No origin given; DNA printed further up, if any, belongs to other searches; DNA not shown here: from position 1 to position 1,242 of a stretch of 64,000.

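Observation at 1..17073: Glycan locus heavily enriched in amide-bond-forming enzymes, suggesting an amino-acid- or peptide-decorated surface polysaccharide (teichuronopeptide-like)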

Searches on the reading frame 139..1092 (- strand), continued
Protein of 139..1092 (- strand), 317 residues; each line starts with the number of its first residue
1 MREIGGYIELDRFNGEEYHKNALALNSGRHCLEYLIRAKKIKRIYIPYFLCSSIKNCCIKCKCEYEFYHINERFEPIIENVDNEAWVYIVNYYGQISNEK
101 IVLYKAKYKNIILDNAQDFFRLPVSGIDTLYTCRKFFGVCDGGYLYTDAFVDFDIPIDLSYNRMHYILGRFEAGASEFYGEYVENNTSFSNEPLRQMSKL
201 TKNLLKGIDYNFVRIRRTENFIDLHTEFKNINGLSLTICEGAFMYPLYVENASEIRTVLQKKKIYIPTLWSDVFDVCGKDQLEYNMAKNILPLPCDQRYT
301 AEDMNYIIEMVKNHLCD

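Call 47: search_protein_families(library=pfam, proteins=[L058:12119-13138:+, L040:13957-14841:+, L041:1403-1957:+, L021:5002-6243:+, L017:15607-16719:+, L080:10954-11640:+, L022:2555-3439:+, L029:14912-15886:+, L008:12331-13668:+, L081:12250-12600:+], max_evalue=0.001)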
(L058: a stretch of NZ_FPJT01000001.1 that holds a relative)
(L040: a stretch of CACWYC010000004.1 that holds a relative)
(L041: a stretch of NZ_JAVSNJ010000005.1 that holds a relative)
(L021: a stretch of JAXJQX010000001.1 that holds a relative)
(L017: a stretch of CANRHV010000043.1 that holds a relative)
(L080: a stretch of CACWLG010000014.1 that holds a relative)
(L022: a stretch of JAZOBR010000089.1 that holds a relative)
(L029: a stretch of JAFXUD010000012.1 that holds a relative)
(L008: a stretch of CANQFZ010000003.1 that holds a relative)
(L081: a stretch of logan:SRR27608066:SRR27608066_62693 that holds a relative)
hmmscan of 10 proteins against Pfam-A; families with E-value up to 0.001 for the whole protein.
L058:12119-13138:+ (339 aa): 5 families
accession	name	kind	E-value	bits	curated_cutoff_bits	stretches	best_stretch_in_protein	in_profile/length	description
PF01370.27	Epimerase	-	6.3e-24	85.1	20.9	1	4-250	1-240/240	NAD dependent epimerase/dehydratase family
PF16363.11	GDP_Man_Dehyd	-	6.4e-07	29.6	27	1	6-313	2-331/332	GDP-mannose 4,6 dehydratase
PF01073.25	3Beta_HSD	-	0.00016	21.3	22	1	5-119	1-117/280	3-beta hydroxysteroid dehydrogenase/isomerase family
PF05368.20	NmrA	-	0.00068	19.8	27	1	2-46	3-47/298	NmrA-like family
PF00106.31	adh_short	-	0.0007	19.6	26.6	0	2-58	1-63/195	short chain dehydrogenase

L040:13957-14841:+ (294 aa): 2 families
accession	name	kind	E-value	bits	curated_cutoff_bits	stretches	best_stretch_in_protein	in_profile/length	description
PF00483.29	NTP_transferase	-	8.3e-76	255.2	21.2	1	2-239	1-242/245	Nucleotidyl transferase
PF12804.13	NTP_transf_3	-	1.6e-08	35.4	27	1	3-127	1-114/160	MobA-like NTP transferase domain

L041:1403-1957:+ (184 aa): 3 families
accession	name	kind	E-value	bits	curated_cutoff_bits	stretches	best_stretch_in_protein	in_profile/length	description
PF13302.13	Acetyltransf_3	-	3.4e-18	67.1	25.4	1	8-143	2-137/138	Acetyltransferase (GNAT) domain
PF13420.13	Acetyltransf_4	-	3.6e-11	43.8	24.3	1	10-161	1-152/155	Acetyltransferase (GNAT) domain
PF00583.31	Acetyltransf_1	-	3.5e-09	37.4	20.7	1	37-143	14-116/116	Acetyltransferase (GNAT) family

L021:5002-6243:+ (413 aa): 5 families
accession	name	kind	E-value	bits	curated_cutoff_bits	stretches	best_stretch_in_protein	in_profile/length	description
PF03721.20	UDPG_MGDP_dh_N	-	2.8e-30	105.7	27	1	3-167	1-178/187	UDP-glucose/GDP-mannose dehydrogenase family, NAD binding domain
PF00984.24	UDPG_MGDP_dh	-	4.3e-27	94.5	25.4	1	199-288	2-93/94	UDP-glucose/GDP-mannose dehydrogenase family, central domain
PF03720.21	UDPG_MGDP_dh_C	-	5.1e-12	46.5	30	1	324-402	1-82/103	UDP-glucose/GDP-mannose dehydrogenase family, UDP binding domain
PF02737.24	3HCDH_N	-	1.8e-06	28.4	22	1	4-97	1-100/180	3-hydroxyacyl-CoA dehydrogenase, NAD binding domain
PF01210.29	NAD_Gly3P_dh_N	-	2.5e-06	28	23.1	1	4-86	1-80/158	NAD-dependent glycerol-3-phosphate dehydrogenase N-terminus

L017:15607-16719:+ (370 aa): 1 family
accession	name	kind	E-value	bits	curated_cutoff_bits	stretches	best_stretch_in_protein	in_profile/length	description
PF01757.29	Acyl_transf_3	-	8.9e-15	55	31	1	16-337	2-324/326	Acyltransferase domain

L080:10954-11640:+ (228 aa): 3 families
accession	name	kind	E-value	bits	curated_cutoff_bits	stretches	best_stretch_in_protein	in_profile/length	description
PF00132.30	Hexapep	-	9.5e-18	63.5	27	3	122-157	1-36/36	Bacterial transferase hexapeptide (six repeats)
PF14602.12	Hexapep_2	-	1.1e-11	44.7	27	1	160-187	3-28/34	Hexapeptide repeat of succinyl-transferase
PF25084.1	LbH_EIF2B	-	1.1e-08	35.5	54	1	107-194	12-102/105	EIF2B subunit epsilon LbH domain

L022:2555-3439:+ (294 aa): 2 families
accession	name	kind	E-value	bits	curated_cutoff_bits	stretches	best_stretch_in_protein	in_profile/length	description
PF03328.21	HpcH_HpaI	-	3.7e-37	128.2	25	1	7-226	1-221/221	HpcH/HpaI aldolase/citrate lyase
PF15617.12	C-C_Bond_Lyase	-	8.3e-07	28.9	28.4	0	8-161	9-178/320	C-C_Bond_Lyase of the TIM-Barrel fold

L029:14912-15886:+ (324 aa): 3 families
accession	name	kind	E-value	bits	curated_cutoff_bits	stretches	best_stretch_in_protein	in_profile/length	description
PF02826.25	2-Hacid_dh_C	-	2.7e-62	209.7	25.1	1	110-287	2-178/178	D-isomer specific 2-hydroxyacid dehydrogenase, NAD binding domain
PF00389.36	2-Hacid_dh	-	5.9e-19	68.5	24.6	1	15-312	12-127/134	D-isomer specific 2-hydroxyacid dehydrogenase, catalytic domain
PF03446.21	NAD_binding_2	-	0.00052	20.5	21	1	147-260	1-117/161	NAD binding domain of 6-phosphogluconate dehydrogenase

L008:12331-13668:+ (445 aa): 2 families
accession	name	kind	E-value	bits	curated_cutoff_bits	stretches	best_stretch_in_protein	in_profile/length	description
PF03972.19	MmgE_PrpD_N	-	2.9e-40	138.5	32.1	1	16-246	12-242/244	MmgE/PrpD N-terminal domain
PF19305.4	MmgE_PrpD_C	-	2.2e-38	132.2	32.1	1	266-416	1-154/173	MmgE/PrpD C-terminal domain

L081:12250-12600:+ (117 aa): 1 family
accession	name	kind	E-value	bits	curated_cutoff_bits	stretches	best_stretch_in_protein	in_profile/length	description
PF01041.23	DegT_DnrJ_EryC1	-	2.1e-26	93.4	19.8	1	15-116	5-107/360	DegT/DnrJ/EryC1/StrS aminotransferase family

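Call 58: search_protein_representatives(alignment_id=A1)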
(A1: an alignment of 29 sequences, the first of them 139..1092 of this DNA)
Query: 29 sequences, 320 profile positions. Proteins with E-value up to 0.001 (for the whole library): 7950; up to 1e-10: 5110; up to 1e-30: 1907. The best 150 are listed.
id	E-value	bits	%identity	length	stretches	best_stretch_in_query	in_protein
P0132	4.4e-153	525.9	-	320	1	1-315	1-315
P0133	5.4e-132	456.6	-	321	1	2-315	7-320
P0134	1.5e-122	425.6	-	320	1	1-318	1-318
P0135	7.5e-122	423.3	-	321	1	1-315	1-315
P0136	1.6e-119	415.6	-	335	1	1-314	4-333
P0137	1.0e-118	413.0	-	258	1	1-259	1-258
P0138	1.0e-118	413.0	-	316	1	1-314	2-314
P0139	1.2e-118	412.7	-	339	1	1-314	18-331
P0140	3.4e-117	408.0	-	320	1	1-314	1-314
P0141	1.8e-116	405.6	-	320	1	2-316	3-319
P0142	9.3e-116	403.3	-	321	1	1-317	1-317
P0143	8.9e-114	396.8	-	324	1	2-316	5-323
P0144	4.9e-113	394.3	-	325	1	1-315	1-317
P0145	2.8e-112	391.8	-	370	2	155-317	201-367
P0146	7.5e-112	390.4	-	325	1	1-317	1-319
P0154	3.9e-108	378.2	-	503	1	2-312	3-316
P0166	3.6e-105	368.5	-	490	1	2-316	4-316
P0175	4.0e-103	361.8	-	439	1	2-316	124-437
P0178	2.2e-102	359.3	-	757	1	2-314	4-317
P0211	9.2e-97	340.8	-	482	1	2-316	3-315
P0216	8.3e-96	337.7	-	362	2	154-318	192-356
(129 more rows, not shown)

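Call 59: search_protein_families(library=pfam, proteins=[P0154, P0166, P0178, P0211, P0175, P0145, P0216], max_evalue=0.001)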
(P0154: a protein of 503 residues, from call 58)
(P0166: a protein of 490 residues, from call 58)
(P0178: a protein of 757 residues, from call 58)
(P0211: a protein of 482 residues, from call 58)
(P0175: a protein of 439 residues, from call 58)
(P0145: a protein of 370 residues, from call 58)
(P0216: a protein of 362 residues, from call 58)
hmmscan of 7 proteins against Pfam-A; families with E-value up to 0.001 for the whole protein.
P0154 (503 aa): 5 families
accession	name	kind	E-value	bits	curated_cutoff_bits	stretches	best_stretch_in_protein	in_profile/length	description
PF13420.13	Acetyltransf_4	-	4.7e-16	59.6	24.3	1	340-493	3-152/155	Acetyltransferase (GNAT) domain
PF00583.31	Acetyltransf_1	-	1.1e-14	55.1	20.7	1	378-475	27-116/116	Acetyltransferase (GNAT) family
PF13302.13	Acetyltransf_3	-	7.7e-14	53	25.4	1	336-475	2-137/138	Acetyltransferase (GNAT) domain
PF13523.12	Acetyltransf_8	-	4.2e-06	26.9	27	1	400-476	67-138/145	Acetyltransferase (GNAT) domain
PF13508.13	Acetyltransf_7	-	7.8e-06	26.6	27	1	394-476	7-83/84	Acetyltransferase (GNAT) domain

P0166 (490 aa): 6 families
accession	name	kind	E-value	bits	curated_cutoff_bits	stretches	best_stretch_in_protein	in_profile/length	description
PF13302.13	Acetyltransf_3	-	2e-12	48.4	25.4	1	343-466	17-138/138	Acetyltransferase (GNAT) domain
PF00583.31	Acetyltransf_1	-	2.3e-10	41.2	20.7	1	364-465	17-116/116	Acetyltransferase (GNAT) family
PF13420.13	Acetyltransf_4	-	5.8e-09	36.6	24.3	1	342-471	13-140/155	Acetyltransferase (GNAT) domain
PF13508.13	Acetyltransf_7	-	2.3e-06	28.3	27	1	384-466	6-83/84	Acetyltransferase (GNAT) domain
PF13673.13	Acetyltransf_10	-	3.2e-06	27.6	23.6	1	378-478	28-119/128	Acetyltransferase (GNAT) domain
PF13523.12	Acetyltransf_8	-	0.00042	20.4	27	0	341-469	9-141/145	Acetyltransferase (GNAT) domain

P0178 (757 aa): 6 families
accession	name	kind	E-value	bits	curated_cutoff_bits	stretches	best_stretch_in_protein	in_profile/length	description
PF18130.6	ATPgrasp_N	-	3.5e-06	27.9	27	1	343-418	1-80/81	ATP-grasp N-terminal domain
PF13535.11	ATP-grasp_4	-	6.3e-06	26.3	27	1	462-584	1-133/160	ATP-grasp domain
PF02786.22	CPSase_L_D2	-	1.3e-05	25.3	19.8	1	441-525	11-104/211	Carbamoyl-phosphate synthase L chain, ATP binding domain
PF07478.18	Dala_Dala_lig_C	-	4.2e-05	23.6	24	1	455-538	28-108/204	D-ala D-ala ligase C-terminus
PF02655.19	ATP-grasp_3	-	7.7e-05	23.3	23.2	1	463-605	31-160/160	ATP-grasp domain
PF22660.2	RS_preATP-grasp-like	-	0.00011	23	27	1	328-393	2-65/98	Ribonucleotide synthetase preATP-grasp domain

P0211 (482 aa): 4 families
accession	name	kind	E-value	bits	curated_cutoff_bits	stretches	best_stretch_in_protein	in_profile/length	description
PF13302.13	Acetyltransf_3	-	1.4e-12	48.9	25.4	1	322-456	4-137/138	Acetyltransferase (GNAT) domain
PF13420.13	Acetyltransf_4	-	2.2e-09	38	24.3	1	323-471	2-149/155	Acetyltransferase (GNAT) domain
PF00583.31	Acetyltransf_1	-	9.4e-09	36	20.7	1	386-456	46-116/116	Acetyltransferase (GNAT) family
PF13508.13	Acetyltransf_7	-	0.00028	21.7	27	1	385-456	15-82/84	Acetyltransferase (GNAT) domain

P0175 (439 aa): 0 families

P0145 (370 aa): 0 families

P0216 (362 aa): 0 families

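Call 69: search_protein_families(library=pfam, proteins=[L019:9228-9932:+, L039:9229-9939:+, L061:9103-9852:+, L048:6148-6855:+, L071:9345-10004:+, L022:2073-2552:+, L022:4229-5542:+, L022:5561-6577:+, L039:11017-12600:+, L026:4235-5911:+], max_evalue=0.001)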
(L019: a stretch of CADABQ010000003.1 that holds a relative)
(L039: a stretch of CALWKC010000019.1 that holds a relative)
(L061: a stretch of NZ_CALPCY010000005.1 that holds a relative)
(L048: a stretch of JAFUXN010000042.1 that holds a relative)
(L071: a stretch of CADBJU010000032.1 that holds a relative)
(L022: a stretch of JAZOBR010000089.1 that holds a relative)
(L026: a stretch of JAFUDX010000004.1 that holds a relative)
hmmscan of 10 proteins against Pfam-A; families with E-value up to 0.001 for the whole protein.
L019:9228-9932:+ (234 aa): 1 family
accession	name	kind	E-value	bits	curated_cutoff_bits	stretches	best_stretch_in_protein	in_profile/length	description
PF08889.16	WbqC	-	1.3e-70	238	21.3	1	7-223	1-217/218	WbqC-like protein family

L039:9229-9939:+ (236 aa): 1 family
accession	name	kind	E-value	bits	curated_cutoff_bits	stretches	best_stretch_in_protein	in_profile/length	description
PF08889.16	WbqC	-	2e-65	221.1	21.3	1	7-226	1-216/218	WbqC-like protein family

L061:9103-9852:+ (249 aa): 1 family
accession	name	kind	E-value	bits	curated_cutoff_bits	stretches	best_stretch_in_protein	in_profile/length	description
PF08889.16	WbqC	-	2.2e-69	234.1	21.3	1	23-239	1-217/218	WbqC-like protein family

L048:6148-6855:+ (235 aa): 1 family
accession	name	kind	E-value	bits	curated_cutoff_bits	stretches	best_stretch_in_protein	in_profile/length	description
PF08889.16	WbqC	-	8.4e-65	219.1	21.3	1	7-225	1-217/218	WbqC-like protein family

L071:9345-10004:+ (219 aa): 2 families
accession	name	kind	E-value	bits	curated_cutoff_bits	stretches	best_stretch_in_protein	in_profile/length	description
PF02223.23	Thymidylate_kin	-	7.2e-20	71.9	27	1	7-193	1-173/185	Thymidylate kinase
PF01712.25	dNK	-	2.4e-06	27.9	27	1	5-173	1-159/203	Deoxynucleoside kinase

L022:2073-2552:+ (159 aa): 3 families
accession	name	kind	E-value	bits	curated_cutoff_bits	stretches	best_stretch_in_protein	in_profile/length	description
PF19315.5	MC_hydratase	-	8.5e-17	61.7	26.5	1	12-159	20-169/353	Mesaconyl-CoA hydratase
PF01575.25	MaoC_dehydratas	-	1.2e-15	57.7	27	1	21-133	6-117/123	MaoC like domain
PF13452.11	FAS1_DH_region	-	1.3e-05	25.8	22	1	22-147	4-131/132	FAS1-like, dehydratase domain region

L022:4229-5542:+ (437 aa): 1 family
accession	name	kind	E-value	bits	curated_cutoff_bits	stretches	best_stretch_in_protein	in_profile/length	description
PF03559.20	Hexose_dehydrat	-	1.9e-121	403.4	25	2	6-207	1-203/203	NDP-hexose 2,3-dehydratase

L022:5561-6577:+ (338 aa): 2 families
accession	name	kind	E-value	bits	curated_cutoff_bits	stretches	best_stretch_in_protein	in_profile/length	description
PF01408.29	GFO_IDH_MocA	-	6.5e-19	69.2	24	1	51-142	29-120/120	Oxidoreductase family, NAD-binding Rossmann fold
PF22725.1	GFO_IDH_MocA_C3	-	5.9e-18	65.5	27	1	151-265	2-122/124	GFO/IDH/MocA C-terminal domain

L039:11017-12600:+ (527 aa): 1 family
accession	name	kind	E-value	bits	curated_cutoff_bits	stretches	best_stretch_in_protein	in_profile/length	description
PF18588.6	WcbI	-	1.5e-35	123.1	29.2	1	249-451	2-198/205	Polysaccharide biosynthesis enzyme WcbI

L026:4235-5911:+ (558 aa): 3 families
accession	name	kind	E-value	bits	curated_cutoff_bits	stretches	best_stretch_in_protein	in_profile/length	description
PF09820.16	AAA-ATPase_like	-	2.1e-24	86.9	26.1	1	53-243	15-200/201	Predicted AAA-ATPase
PF08011.17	PDDEXK_9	-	1.6e-10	41.4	25.5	1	456-547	2-100/105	PD-(D/E)XK nuclease superfamily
PF04313.20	HSDR_N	-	0.00059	20.2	25.1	0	404-531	52-175/198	Type I restriction enzyme R protein N terminus (HSDR_N)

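Call 81: search_dna_similar(query=window:139-1092:-, collection=plasmids, mode=protein, max_evalue=0.00001, max_rows=20)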
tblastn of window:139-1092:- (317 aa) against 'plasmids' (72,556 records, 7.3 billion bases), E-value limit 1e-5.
Records with a match: 4; places in all: 4; records where one place covers at least 80% of the query: 4.
Best place of each record, by identity: <60% 4.
By first word of the organism name: Cupriavidus 2; Proteus 1; Acetoanaerobium 1.
By predicted mobility (MOB-suite, as given by PLSDB): mobilizable 3; non-mobilizable 1.
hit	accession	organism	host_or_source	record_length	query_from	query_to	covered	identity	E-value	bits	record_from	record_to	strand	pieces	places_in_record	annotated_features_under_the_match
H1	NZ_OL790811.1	Proteus mirabilis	-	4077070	2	311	98%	43.1%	4e-73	251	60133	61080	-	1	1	none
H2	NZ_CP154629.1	Acetoanaerobium noterae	cell culture,Sludge of a digestion ...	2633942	1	312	98%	39.1%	1e-61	218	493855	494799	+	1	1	none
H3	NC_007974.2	Cupriavidus metallidurans CH34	-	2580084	4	311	97%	31.1%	5e-38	150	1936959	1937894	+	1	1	none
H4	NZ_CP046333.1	Cupriavidus metallidurans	sedimentation pond in a zinc factory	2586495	4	311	97%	31.1%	5e-38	150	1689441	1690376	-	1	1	none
